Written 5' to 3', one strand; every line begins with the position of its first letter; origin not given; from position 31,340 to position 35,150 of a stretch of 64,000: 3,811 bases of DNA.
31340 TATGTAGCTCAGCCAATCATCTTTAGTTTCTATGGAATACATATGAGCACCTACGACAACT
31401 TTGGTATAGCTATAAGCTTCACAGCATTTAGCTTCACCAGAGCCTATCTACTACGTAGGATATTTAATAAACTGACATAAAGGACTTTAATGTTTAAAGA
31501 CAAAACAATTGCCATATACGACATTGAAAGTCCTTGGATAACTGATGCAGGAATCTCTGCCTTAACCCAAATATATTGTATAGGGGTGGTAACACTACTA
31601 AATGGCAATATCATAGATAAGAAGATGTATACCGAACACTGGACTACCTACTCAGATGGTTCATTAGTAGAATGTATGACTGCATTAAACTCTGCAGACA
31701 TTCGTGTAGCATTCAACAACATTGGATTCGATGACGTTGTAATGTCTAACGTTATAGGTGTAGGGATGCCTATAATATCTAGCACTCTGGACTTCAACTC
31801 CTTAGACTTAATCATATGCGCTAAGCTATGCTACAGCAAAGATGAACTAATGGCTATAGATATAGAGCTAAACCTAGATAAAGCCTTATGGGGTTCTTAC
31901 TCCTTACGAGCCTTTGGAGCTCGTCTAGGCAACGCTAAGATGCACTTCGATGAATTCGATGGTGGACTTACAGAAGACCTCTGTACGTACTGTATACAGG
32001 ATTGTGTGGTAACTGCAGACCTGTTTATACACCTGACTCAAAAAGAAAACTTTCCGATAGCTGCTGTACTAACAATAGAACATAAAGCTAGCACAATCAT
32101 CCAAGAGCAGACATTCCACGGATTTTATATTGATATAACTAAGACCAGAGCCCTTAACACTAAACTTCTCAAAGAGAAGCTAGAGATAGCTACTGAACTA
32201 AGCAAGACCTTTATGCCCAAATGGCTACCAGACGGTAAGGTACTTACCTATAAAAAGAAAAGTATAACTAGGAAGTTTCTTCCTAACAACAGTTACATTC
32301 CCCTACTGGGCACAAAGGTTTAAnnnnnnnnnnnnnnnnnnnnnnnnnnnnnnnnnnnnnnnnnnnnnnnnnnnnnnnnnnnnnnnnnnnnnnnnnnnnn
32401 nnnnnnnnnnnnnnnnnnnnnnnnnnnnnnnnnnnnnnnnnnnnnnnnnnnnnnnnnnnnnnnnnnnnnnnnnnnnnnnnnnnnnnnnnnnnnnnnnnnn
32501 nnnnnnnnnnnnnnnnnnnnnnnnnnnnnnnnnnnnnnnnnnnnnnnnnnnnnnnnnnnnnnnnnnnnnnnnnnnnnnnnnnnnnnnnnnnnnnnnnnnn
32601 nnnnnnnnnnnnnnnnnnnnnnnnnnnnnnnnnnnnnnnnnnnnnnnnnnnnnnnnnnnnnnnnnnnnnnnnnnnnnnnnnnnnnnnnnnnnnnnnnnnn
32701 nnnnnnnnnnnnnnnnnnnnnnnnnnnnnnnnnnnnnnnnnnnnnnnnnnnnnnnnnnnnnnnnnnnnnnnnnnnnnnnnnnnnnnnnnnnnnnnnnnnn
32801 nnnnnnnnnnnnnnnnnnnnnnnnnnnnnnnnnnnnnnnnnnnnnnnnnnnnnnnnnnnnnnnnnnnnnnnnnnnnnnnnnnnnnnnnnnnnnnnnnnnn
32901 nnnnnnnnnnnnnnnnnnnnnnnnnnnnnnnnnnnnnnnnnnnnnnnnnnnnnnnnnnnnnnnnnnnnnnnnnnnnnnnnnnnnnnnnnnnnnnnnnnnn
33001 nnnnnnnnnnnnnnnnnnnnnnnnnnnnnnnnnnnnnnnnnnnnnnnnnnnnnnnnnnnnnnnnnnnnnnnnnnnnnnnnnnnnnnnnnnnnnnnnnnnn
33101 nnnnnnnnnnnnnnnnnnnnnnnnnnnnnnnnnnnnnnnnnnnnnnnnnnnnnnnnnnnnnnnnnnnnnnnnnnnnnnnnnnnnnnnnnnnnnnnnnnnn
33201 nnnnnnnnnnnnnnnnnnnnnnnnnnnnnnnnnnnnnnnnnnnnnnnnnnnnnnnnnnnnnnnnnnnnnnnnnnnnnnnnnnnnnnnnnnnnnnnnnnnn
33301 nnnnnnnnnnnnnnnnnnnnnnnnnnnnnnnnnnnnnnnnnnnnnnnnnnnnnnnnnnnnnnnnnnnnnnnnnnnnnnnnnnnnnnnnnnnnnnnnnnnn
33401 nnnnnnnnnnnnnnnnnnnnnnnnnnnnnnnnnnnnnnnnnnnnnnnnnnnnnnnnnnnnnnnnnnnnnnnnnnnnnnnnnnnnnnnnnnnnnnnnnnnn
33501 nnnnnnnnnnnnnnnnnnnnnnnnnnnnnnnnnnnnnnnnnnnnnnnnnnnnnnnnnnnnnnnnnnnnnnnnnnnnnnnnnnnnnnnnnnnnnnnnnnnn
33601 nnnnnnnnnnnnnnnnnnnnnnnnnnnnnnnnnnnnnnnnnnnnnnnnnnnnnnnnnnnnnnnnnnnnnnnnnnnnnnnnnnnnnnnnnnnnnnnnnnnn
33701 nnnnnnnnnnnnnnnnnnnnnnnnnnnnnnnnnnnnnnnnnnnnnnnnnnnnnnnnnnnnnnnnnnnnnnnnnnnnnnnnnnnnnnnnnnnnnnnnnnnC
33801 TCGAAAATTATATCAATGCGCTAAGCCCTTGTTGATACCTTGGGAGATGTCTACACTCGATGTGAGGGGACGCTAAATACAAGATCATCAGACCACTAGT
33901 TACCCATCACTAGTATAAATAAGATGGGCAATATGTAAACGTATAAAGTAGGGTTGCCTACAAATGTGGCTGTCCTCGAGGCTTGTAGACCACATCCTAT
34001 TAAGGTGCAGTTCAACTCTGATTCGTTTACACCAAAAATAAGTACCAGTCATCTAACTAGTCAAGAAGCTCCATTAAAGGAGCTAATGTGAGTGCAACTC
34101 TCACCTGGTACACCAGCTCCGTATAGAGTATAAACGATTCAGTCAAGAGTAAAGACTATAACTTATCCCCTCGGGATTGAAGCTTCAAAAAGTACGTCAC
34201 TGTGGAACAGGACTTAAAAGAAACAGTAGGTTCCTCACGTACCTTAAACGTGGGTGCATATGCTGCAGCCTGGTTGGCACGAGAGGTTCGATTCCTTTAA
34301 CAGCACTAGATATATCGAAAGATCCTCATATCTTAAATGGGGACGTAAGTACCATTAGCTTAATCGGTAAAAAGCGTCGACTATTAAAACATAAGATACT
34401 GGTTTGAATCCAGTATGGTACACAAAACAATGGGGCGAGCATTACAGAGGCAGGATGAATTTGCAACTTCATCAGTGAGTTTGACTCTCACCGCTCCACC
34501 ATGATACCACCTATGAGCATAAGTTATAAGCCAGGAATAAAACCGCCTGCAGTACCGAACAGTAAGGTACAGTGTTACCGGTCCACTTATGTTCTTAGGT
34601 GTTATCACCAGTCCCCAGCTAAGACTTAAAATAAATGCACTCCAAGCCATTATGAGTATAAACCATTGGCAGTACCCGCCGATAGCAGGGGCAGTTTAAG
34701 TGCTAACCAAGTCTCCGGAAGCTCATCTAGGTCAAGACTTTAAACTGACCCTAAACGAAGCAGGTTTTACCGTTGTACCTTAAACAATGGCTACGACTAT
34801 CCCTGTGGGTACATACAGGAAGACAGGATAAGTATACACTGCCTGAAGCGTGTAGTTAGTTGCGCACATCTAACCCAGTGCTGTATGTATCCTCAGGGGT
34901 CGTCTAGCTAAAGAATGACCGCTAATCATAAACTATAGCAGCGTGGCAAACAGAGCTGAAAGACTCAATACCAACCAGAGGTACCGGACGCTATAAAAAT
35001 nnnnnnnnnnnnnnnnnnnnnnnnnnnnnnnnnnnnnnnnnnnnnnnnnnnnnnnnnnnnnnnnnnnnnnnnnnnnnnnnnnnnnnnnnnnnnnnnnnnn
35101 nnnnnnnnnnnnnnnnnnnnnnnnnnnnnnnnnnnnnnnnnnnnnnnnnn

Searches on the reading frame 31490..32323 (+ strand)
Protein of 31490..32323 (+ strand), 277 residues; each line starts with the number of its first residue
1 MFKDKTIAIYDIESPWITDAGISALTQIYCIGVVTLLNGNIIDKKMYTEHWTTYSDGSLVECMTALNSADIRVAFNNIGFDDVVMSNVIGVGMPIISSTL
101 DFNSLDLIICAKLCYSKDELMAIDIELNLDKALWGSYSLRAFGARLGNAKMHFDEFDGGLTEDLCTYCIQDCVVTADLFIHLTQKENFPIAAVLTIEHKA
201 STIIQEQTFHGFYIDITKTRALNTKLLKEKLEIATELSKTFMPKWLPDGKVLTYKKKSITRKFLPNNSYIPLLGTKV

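Call 89: find_encoding_contigs(protein=window:31490-32323:+, flank=10000, max_places=1)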
Protein window:31490-32323:+ (277 aa): 5 contigs read that carry it; 1 place shown.
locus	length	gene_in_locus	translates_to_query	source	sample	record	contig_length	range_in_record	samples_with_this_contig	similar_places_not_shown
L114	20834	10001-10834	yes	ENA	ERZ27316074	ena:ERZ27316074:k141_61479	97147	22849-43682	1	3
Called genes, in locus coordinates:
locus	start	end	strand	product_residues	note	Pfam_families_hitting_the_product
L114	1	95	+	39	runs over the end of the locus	-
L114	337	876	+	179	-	PF13576:Pentapeptide_3 (faint), PF13599:Pentapeptide_4 (weak), PF00805:Pentapeptide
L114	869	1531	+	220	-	-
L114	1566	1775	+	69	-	-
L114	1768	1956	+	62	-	-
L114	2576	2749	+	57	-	-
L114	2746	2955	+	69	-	-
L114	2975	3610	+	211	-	-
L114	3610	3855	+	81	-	-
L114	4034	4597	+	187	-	-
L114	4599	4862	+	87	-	-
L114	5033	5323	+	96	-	-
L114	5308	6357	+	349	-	PF05265:DUF723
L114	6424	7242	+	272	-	-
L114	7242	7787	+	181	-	-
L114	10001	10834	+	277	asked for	-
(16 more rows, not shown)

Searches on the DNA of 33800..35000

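Call 56: search_rna_families(source=window, start=33800, end=35000, threshold=evalue, max_evalue=0.1, show_alignments=2)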
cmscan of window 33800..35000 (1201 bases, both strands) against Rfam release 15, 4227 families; matches with E-value up to 0.1: 1.
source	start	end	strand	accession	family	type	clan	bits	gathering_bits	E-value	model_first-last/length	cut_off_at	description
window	34349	34422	+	RF00005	tRNA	Gene; tRNA;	CL00001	46.7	29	1.5e-08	1-71/71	no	tRNA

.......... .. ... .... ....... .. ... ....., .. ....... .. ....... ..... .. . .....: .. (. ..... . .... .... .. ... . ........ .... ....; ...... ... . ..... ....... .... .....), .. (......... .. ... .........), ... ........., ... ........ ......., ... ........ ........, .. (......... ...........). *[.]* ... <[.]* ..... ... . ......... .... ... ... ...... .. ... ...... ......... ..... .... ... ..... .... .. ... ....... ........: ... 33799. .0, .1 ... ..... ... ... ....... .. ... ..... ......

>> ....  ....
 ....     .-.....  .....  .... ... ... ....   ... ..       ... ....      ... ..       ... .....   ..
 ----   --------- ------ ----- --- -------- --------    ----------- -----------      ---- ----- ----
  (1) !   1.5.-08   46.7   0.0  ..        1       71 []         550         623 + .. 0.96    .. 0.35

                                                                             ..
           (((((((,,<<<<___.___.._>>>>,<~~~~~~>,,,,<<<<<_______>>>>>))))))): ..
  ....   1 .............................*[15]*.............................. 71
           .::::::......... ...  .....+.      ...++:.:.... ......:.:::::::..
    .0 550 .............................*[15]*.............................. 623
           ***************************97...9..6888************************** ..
